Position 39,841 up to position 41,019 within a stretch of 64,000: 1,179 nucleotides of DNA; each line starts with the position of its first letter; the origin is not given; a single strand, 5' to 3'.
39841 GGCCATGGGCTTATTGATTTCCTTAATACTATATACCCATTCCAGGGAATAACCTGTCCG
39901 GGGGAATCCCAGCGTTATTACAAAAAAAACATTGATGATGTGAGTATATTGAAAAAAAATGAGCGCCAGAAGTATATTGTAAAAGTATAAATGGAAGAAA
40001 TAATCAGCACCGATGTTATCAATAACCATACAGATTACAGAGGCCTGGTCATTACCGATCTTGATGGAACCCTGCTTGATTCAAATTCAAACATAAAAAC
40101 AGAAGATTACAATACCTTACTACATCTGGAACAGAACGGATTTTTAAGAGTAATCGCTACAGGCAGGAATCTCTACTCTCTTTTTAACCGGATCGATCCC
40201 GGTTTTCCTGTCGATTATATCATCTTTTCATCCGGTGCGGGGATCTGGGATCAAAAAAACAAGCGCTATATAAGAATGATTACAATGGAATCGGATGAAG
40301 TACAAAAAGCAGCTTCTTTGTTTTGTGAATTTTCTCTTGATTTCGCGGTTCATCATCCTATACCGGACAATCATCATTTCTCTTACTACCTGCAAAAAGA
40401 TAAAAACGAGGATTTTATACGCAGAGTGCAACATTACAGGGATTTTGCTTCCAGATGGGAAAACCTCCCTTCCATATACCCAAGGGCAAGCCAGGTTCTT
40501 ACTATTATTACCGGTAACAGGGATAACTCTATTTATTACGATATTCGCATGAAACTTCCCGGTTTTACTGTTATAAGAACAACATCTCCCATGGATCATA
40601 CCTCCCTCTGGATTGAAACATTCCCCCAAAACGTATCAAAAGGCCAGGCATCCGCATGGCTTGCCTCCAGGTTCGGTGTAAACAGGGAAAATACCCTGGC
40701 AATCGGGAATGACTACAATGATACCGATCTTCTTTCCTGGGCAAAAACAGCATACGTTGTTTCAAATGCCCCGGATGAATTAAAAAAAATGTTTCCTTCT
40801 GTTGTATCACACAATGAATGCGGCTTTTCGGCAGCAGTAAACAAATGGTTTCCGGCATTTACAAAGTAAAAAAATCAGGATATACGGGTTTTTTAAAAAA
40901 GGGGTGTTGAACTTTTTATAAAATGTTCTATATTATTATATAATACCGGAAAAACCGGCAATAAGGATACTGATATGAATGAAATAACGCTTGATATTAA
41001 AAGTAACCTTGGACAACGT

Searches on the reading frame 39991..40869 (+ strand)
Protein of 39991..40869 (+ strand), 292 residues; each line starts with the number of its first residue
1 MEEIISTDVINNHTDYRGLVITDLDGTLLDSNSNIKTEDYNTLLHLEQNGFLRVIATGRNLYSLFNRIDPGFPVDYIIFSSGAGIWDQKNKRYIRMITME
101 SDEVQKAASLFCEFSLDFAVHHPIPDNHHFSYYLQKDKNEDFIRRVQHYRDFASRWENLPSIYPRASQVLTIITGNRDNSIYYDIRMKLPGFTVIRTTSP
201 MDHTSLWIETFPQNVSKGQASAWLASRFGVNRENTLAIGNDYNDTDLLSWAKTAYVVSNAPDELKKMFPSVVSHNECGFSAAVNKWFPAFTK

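Call 95: search_protein_families(library=pfam, proteins=[window:39991-40869:+], max_evalue=0.0001)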
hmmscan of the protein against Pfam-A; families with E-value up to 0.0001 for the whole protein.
window:39991-40869:+ (292 aa): 2 families
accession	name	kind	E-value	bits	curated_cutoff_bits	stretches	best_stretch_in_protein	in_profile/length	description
PF08282.18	Hydrolase_3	-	6.2e-35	121.6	20.9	1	20-276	1-247/255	haloacid dehalogenase-like hydrolase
PF05116.19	S6PP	-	3e-16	60.2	20.3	2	211-266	160-215/247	Sucrose-6F-phosphate phosphohydrolase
